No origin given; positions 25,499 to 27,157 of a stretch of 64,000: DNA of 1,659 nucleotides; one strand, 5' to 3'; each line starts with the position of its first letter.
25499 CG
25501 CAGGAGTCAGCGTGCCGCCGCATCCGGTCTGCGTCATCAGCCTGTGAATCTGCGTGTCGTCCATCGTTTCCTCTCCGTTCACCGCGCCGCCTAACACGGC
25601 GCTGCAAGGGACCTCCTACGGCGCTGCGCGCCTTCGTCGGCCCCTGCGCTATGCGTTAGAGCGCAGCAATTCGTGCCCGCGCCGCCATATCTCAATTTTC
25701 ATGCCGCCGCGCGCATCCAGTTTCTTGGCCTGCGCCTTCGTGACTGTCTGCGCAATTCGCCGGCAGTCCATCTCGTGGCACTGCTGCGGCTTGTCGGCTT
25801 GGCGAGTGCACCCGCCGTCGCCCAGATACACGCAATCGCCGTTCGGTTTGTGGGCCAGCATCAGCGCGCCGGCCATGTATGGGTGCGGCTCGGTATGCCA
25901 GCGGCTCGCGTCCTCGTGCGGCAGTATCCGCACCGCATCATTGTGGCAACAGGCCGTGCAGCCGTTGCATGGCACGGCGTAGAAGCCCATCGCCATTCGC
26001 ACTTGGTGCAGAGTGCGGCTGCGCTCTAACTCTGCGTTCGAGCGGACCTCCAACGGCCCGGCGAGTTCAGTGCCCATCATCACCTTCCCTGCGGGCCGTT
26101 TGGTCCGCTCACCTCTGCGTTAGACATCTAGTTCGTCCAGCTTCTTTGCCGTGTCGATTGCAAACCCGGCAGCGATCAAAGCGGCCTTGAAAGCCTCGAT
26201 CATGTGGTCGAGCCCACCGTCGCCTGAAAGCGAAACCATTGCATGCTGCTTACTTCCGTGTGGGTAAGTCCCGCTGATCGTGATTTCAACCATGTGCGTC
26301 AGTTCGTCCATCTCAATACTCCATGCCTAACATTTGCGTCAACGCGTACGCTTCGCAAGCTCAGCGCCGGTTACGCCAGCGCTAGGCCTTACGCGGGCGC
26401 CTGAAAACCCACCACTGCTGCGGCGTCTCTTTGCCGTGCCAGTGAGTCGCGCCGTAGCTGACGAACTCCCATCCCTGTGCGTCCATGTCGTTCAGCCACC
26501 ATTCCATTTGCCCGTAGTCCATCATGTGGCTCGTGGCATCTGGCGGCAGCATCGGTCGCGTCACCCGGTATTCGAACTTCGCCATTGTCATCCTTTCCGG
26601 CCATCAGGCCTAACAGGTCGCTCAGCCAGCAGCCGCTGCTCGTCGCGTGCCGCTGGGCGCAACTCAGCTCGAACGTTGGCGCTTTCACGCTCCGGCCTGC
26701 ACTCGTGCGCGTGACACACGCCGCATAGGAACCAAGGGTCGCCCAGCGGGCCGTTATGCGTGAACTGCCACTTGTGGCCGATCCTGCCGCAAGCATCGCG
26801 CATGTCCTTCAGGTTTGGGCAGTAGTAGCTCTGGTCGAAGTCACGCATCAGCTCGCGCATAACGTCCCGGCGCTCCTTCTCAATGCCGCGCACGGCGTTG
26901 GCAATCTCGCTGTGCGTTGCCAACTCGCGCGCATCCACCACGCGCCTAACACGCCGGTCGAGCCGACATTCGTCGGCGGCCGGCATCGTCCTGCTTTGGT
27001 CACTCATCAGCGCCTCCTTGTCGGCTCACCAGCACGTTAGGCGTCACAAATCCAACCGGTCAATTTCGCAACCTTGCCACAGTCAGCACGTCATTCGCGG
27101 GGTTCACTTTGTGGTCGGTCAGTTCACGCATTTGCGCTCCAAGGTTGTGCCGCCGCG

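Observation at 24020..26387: attC polarity is antisense to almost all cassette ORFs, yet ORF ends coincide exactly with the GTT box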

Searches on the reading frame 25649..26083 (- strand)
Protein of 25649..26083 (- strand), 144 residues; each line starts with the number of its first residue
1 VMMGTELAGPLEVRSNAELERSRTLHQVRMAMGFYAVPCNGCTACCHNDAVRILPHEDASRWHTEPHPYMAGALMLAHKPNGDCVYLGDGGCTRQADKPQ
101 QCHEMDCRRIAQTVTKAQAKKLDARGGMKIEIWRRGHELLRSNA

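Call 9: search_protein_families(library=pfam, proteins=[window:25649-26083:-], max_evalue=0.01)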
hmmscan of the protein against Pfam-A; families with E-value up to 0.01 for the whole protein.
window:25649-26083:- (144 aa): 1 family
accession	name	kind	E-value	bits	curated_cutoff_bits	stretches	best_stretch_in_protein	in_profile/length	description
PF03692.20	CxxCxxCC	-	0.0025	18.9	23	1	38-107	1-71/85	Putative zinc- or iron-chelating domain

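Call 20: find_homologous_proteins(query=window:25649-26083:-)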
Query window:25649-26083:- (144 aa): 85 proteins with E <= 0.001 among 91 candidates.
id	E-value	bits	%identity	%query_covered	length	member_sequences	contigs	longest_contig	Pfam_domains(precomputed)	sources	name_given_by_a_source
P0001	1.9e-80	286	90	94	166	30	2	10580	-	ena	-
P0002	2.8e-78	279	90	94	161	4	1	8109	-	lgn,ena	-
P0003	6.6e-75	268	84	94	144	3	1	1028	-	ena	-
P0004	4.3e-74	265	83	93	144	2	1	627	-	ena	-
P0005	5.7e-65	236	80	83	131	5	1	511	-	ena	-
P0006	1.8e-64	234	70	100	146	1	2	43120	-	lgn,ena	-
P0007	4.5e-64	233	93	72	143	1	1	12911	-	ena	-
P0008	6.2e-63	229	76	88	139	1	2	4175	-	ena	-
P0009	1.5e-60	221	76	83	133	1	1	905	-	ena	-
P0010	3.2e-57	210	74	84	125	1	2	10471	-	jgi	jgi:Fe-S-cluster containining protein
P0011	3.4e-56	207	76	83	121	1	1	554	-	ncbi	-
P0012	5.5e-56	206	76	83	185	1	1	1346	PF24751.2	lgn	-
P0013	3.6e-54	201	71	81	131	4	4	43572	-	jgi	jgi:hypothetical protein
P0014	3.9e-54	200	69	82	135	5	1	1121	-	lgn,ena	-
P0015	1.3e-53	199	71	81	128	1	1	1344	-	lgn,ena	-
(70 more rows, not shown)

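Call 22: find_encoding_contigs(protein=P0001, flank=10000, max_places=3)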
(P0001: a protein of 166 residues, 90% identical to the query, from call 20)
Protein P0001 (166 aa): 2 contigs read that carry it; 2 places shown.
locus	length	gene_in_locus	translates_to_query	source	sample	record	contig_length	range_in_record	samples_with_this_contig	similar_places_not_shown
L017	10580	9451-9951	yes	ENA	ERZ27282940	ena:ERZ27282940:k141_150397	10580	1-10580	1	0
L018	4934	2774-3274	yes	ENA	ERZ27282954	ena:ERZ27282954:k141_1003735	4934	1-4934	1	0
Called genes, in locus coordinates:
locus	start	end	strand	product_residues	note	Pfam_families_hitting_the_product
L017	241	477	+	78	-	-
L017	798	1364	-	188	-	PF03592:Terminase_2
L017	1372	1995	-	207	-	PF09414:RNA_ligase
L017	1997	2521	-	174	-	-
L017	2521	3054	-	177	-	-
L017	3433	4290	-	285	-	-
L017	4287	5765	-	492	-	PF00270:DEAD, PF04851:ResIII, PF00271:Helicase_C, PF13248:Zn_ribbon_3 (faint)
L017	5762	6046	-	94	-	-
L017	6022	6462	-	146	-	PF15943:YdaS_toxin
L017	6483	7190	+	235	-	PF04404:ERF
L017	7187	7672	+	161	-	PF05565:Sipho_Gp157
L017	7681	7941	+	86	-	-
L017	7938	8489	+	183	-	PF00805:Pentapeptide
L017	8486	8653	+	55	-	-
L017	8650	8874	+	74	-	-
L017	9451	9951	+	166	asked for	-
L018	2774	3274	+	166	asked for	-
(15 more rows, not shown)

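Call 23: find_encoding_contigs(protein=P0006, flank=10000, max_places=3)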
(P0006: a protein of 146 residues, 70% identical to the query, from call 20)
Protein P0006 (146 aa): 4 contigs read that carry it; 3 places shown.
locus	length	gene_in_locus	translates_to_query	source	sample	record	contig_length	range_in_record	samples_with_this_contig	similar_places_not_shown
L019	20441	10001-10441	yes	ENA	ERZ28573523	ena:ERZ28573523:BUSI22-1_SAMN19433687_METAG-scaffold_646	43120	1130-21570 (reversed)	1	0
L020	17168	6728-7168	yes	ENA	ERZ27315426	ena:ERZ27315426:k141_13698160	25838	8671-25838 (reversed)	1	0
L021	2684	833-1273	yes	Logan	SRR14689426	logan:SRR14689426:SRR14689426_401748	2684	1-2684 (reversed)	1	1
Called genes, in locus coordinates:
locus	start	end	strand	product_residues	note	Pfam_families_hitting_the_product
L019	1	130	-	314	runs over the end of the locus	PF04404:ERF (weak)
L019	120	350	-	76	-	-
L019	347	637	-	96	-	-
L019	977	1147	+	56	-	-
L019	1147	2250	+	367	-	PF01555:N6_N4_Mtase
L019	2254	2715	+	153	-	-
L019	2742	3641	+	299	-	-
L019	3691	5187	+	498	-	PF00270:DEAD, PF04851:ResIII, PF00271:Helicase_C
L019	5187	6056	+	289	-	-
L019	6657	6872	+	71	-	-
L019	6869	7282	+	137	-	-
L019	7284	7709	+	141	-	-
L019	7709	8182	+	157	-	PF07105:DUF1367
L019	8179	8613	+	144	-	-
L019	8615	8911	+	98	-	-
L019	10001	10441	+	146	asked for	-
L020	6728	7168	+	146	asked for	-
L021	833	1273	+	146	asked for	-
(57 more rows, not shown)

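Call 24: find_encoding_contigs(protein=P0007, flank=10000, max_places=3)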
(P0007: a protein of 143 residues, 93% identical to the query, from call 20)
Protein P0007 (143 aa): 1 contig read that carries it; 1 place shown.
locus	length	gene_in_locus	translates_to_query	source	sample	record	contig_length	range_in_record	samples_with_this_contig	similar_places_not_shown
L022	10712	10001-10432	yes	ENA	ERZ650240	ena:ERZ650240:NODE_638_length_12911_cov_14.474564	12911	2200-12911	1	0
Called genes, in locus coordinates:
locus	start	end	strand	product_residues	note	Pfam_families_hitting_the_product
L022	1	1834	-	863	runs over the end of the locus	PF05272:VapE-like_dom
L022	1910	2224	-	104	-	-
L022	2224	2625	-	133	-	-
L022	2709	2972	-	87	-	-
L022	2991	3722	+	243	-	PF01381:HTH_3 (weak), PF00717:Peptidase_S24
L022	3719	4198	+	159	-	-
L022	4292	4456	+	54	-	-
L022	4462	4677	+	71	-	-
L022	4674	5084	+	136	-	-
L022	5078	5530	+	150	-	-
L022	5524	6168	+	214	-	PF21448:DNMK (faint)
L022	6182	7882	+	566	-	PF02195:ParB_N, PF17762:HTH_ParB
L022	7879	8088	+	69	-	-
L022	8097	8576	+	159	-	-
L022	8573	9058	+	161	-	-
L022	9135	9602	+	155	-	-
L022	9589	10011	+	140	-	-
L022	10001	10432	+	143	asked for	-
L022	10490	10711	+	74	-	?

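Call 50: find_related_loci(query=A1, collection=genome_contigs, flank=6000)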
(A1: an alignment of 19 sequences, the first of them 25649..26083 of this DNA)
Query A1 (144 aa) in genome_contigs; peptide patterns used: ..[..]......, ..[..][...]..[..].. (x = any residue, [..] = any of these).
36 stretches matched a pattern; 27 encode a relative of the query (tblastn E <= 1e-3); 27 distinct loci.
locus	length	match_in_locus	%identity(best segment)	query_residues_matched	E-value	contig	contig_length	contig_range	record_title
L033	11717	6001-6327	52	34-142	1e-40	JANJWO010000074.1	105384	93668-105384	MAG: Hydrogenophilaceae bacterium isolate RS261_metabat.bin.26 RS261_k141_101063, whole genome shotgun sequence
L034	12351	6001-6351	46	18-140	7e-36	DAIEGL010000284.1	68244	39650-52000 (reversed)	MAG TPA_asm: Geobacter sp. isolate clean984 k141_1424407, whole genome shotgun sequence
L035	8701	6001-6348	47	28-141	3e-34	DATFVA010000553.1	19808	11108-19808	MAG TPA_asm: Ignavibacteriaceae bacterium isolate SMAG_U9452 k141_206403, whole genome shotgun sequence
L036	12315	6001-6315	49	37-141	1e-32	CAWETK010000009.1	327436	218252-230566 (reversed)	MAG: uncultured Ignavibacteria bacterium isolate MFD01721.bin.1.168 genome assembly, contig: contig_29943, whole genome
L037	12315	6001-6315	47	37-141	1e-32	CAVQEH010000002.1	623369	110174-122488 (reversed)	MAG: uncultured Ignavibacteria bacterium isolate MFD02416.bin.1.320 genome assembly, contig: contig_10228, whole genome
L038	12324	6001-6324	45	34-141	1e-32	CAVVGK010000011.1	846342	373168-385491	MAG: uncultured Ignavibacteria bacterium isolate MFD01721.bin.1.336 genome assembly, contig: contig_3965, whole genome s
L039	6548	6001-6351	44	24-140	1e-31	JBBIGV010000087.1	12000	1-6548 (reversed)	MAG: Ignavibacteria bacterium isolate RVF170221_bin_1 NODE_4410_length_12000_cov_22.997405, whole genome shotgun sequenc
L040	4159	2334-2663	49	37-143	9e-32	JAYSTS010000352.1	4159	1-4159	MAG: Gammaproteobacteria bacterium isolate GFS_12504 GFS_12504_351, whole genome shotgun sequence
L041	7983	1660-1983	46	34-141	9e-32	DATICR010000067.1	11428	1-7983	MAG TPA_asm: Ignavibacteriaceae bacterium isolate SMAG_U16321 k141_1320842, whole genome shotgun sequence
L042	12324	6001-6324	44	34-141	3e-31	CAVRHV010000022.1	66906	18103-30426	MAG: uncultured Ignavibacteria bacterium isolate MFD05684.bin.2.86 genome assembly, contig: contig_64475, whole genome s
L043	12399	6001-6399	40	12-141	3e-31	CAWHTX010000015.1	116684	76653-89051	MAG: uncultured Bacteroidetes bacterium isolate MFD05684.bin.1.301 genome assembly, contig: contig_37192, whole genome s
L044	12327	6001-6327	45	34-142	6e-31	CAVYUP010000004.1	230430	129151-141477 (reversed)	MAG: uncultured Bacteroidetes bacterium isolate MFD01721.bin.1.11 genome assembly, contig: contig_37309, whole genome sh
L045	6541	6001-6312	46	37-140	1e-30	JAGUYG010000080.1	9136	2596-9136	MAG: Ignavibacteriales bacterium isolate DeMMO6_2 c_000000091778, whole genome shotgun sequence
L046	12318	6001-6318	46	37-142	2e-30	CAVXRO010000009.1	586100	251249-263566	MAG: uncultured Bacteroidetes bacterium isolate MFD01721.bin.1.123 genome assembly, contig: contig_4002, whole genome sh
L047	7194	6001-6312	45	37-140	4e-30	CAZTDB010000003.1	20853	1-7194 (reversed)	MAG TPA_asm: uncultured Ignavibacteriaceae bacterium isolate SRP093185_co1_159 genome assembly, contig: NODE_1534_length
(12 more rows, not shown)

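Call 51: find_related_loci(query=A1, collection=viral_contigs, flank=6000)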
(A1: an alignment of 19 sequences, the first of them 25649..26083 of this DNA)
Query A1 (144 aa) in viral_contigs; peptide patterns used: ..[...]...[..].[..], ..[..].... (x = any residue, [..] = any of these).
75 stretches matched a pattern; 33 encode a relative of the query (tblastn E <= 1e-3); 33 distinct loci.
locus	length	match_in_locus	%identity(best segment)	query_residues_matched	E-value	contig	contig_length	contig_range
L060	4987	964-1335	80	23-143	1e-67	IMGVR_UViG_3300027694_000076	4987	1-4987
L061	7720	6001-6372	80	23-143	2e-67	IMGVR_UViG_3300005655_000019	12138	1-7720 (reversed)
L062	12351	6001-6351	71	24-140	4e-56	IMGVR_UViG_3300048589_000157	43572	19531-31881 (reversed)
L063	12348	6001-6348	68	26-141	2e-53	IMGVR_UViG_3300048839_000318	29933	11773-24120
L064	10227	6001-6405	57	12-144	1e-48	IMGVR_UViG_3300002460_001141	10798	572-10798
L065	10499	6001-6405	57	12-144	1e-48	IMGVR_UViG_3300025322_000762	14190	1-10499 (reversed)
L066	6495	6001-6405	57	12-144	1e-48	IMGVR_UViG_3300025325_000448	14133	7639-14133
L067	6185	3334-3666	66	34-144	7e-49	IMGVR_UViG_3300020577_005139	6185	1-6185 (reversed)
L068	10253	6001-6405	57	12-144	1e-48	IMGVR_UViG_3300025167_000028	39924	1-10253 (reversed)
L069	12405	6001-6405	57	12-144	1e-48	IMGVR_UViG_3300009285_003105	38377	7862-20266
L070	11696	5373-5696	60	37-144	4e-47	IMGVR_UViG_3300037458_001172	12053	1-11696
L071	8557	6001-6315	60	36-140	2e-43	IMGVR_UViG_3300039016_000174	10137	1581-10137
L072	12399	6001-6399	53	10-142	2e-42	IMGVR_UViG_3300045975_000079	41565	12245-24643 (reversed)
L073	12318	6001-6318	63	34-142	9e-42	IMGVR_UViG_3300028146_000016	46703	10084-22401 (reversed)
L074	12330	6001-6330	61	29-143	7e-40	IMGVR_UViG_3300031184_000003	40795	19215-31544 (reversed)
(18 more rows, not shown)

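Call 93: search_dna_similar(query=window:25649-26002:-, collection=phages, mode=protein, max_rows=30, max_evalue=1e-8)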
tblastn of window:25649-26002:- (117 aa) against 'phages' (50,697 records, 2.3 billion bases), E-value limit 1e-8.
No match.

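Call 103: search_protein_families(library=pfam, proteins=[L022:9589-10011:+, L022:9135-9602:+, L022:8573-9058:+, L064:7095-7460:+, L064:7800-8111:+, L064:8191-8448:+, L064:9177-9839:+], max_evalue=0.01)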
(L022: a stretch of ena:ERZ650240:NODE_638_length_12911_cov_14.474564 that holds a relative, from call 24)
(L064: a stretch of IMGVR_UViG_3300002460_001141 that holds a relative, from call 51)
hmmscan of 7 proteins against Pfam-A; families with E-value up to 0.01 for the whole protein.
L022:9589-10011:+ (140 aa): 1 family
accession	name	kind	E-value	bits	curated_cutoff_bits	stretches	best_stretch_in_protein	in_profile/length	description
PF14354.12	Lar_restr_allev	-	0.0076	16.9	28.6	0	87-116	24-55/58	Restriction alleviation protein Lar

L022:9135-9602:+ (155 aa): 0 families

L022:8573-9058:+ (161 aa): 0 families

L064:7095-7460:+ (121 aa): 0 families

L064:7800-8111:+ (103 aa): 0 families

L064:8191-8448:+ (85 aa): 0 families

L064:9177-9839:+ (220 aa): 1 family
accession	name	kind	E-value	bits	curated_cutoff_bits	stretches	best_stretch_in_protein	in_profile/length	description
PF01555.25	N6_N4_Mtase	-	0.00017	22.1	26.7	1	131-214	34-108/221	DNA methylase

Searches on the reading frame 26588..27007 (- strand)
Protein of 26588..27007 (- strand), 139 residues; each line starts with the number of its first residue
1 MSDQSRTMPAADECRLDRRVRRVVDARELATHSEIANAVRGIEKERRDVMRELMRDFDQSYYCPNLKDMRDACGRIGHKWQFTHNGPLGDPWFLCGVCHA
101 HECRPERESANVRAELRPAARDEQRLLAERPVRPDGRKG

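Call 9: search_protein_families(library=pfam, proteins=[window:26588-27007:-], max_evalue=0.01)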
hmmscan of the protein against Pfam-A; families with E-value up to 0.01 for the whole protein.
window:26588-27007:- (139 aa): 0 families

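Call 57: find_related_loci(query=window:26588-27007:-, collection=viral_contigs, flank=5000)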
Query window:26588-27007:- (139 aa) in viral_contigs; peptide patterns used: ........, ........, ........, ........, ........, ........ (x = any residue, [..] = any of these).
18 stretches matched a pattern, but none encodes a relative of the query by tblastn (E <= 1e-3).

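Call 59: find_homologous_proteins(query=window:26588-27007:-)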
Query window:26588-27007:- (139 aa): 23 proteins with E <= 0.001 among 155 candidates.
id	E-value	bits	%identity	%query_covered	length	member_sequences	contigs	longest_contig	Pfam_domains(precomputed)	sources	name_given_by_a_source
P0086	6.0e-90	317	100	100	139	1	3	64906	-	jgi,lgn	jgi:hypothetical protein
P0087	4.4e-62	226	81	92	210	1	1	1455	-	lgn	-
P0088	6.7e-62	226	81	92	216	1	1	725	-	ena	-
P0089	1.9e-61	224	86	83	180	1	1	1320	-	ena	-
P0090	1.3e-60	222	86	83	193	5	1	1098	-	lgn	-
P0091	1.3e-55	205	84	79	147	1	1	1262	-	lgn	-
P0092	7.4e-53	196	84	75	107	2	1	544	-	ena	-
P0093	7.8e-51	190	85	68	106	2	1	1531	-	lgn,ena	-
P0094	6.8e-50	187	75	76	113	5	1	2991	-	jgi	jgi:hypothetical protein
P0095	8.3e-50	187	77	76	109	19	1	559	-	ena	-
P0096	6.0e-46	174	71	79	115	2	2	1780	-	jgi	jgi:hypothetical protein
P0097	9.0e-46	173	73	78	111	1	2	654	-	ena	-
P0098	1.7e-45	173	74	76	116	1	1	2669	-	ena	-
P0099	7.5e-45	170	75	69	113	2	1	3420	-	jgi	-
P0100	1.1e-44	170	76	71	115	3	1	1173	-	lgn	-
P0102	7.0e-44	167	80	68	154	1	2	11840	-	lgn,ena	-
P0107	4.8e-39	152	75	61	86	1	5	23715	-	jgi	jgi:hypothetical protein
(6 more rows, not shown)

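Call 61: find_encoding_contigs(protein=P0086, flank=3000, max_places=3)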
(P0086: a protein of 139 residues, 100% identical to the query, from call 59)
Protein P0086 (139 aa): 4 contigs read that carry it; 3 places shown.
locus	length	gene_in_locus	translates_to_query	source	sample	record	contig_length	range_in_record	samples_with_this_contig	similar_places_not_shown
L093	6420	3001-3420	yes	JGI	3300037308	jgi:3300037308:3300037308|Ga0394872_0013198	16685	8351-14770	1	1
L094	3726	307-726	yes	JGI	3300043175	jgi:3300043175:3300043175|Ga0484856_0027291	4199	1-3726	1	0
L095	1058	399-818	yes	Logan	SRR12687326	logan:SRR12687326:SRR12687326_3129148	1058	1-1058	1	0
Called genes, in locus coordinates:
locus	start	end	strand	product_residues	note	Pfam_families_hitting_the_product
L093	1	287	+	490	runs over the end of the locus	PF04851:ResIII, PF13191:AAA_16 (faint), PF00271:Helicase_C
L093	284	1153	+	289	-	PF13362:Toprim_3 (weak)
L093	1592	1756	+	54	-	-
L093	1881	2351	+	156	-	PF07105:DUF1367 (weak)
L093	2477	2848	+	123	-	PF06147:DUF968 (weak)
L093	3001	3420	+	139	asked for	-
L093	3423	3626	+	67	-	-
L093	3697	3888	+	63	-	-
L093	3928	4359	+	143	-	-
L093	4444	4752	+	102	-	-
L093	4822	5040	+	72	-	-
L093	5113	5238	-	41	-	-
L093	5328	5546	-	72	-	-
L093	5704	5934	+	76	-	-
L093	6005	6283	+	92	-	-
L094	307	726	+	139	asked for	-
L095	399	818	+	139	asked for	-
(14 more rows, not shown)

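Call 62: find_encoding_contigs(protein=P0102, flank=10000, max_places=2)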
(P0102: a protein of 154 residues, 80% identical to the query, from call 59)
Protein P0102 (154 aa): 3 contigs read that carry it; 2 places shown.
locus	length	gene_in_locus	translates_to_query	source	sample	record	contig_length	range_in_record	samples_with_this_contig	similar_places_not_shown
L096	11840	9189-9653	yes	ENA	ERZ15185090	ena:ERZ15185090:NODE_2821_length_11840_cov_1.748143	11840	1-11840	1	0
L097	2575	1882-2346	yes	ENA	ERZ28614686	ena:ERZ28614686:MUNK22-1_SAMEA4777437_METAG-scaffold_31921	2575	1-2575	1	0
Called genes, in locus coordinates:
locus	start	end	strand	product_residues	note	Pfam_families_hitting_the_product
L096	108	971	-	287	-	-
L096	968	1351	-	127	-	-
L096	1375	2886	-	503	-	PF00772:DnaB, PF13481:AAA_25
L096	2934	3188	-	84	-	-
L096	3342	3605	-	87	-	-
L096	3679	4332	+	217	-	-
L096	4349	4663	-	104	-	-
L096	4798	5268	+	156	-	-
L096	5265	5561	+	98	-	-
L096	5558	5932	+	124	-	-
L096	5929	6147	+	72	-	-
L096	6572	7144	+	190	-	-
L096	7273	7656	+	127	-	-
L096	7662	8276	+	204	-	PF21448:DNMK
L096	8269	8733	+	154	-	-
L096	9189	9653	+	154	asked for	-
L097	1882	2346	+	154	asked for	-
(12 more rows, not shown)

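Call 63: find_encoding_contigs(protein=P0107, flank=10000, max_places=3)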
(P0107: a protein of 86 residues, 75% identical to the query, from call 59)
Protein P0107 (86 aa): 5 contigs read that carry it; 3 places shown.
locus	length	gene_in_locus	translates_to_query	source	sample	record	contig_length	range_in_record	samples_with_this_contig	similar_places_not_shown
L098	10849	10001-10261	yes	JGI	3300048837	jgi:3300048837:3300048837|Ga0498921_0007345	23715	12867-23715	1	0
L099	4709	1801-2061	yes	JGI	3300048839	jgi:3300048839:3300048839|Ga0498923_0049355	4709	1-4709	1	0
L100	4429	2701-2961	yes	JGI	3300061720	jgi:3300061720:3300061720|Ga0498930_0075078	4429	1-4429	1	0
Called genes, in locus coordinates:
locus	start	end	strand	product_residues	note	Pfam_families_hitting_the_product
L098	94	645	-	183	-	-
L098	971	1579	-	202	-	-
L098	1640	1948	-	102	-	-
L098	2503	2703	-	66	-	-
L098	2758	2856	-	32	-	-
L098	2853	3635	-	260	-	PF00149:Metallophos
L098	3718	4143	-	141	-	-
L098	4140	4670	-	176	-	PF13392:HNH_3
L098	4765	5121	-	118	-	-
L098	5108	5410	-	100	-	-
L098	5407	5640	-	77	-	-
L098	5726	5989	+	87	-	-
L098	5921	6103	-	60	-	-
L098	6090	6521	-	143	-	PF18909:dGTP_diPhyd_N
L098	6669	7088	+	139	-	-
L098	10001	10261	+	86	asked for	-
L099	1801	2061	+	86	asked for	-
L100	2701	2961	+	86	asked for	-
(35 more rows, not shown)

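Call 65: find_related_loci(query=A2, collection=metagenome_contigs, flank=4000)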
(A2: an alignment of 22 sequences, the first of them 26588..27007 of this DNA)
Query A2 (139 aa) in metagenome_contigs; peptide patterns used: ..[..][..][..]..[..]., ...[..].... (x = any residue, [..] = any of these).
68 stretches matched a pattern; 10 encode a relative of the query (tblastn E <= 1e-3); 10 distinct loci.
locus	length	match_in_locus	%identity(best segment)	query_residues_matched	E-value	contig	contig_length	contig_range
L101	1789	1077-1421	86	1-115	6e-58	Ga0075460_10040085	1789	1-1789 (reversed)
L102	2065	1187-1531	86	1-115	1e-56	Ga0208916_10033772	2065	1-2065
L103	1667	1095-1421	88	1-109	2e-55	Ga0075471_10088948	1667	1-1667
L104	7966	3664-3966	50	17-117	4e-35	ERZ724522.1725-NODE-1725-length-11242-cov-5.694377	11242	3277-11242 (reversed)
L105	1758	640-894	40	23-107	2e-17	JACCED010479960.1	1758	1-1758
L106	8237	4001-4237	39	41-119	6e-14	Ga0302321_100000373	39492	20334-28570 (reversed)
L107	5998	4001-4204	39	33-100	3e-13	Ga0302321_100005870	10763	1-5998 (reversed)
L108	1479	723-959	38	30-108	2e-13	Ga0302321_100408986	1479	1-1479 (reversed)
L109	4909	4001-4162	39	42-112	4e-13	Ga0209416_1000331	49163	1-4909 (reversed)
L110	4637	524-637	39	72-105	6e-7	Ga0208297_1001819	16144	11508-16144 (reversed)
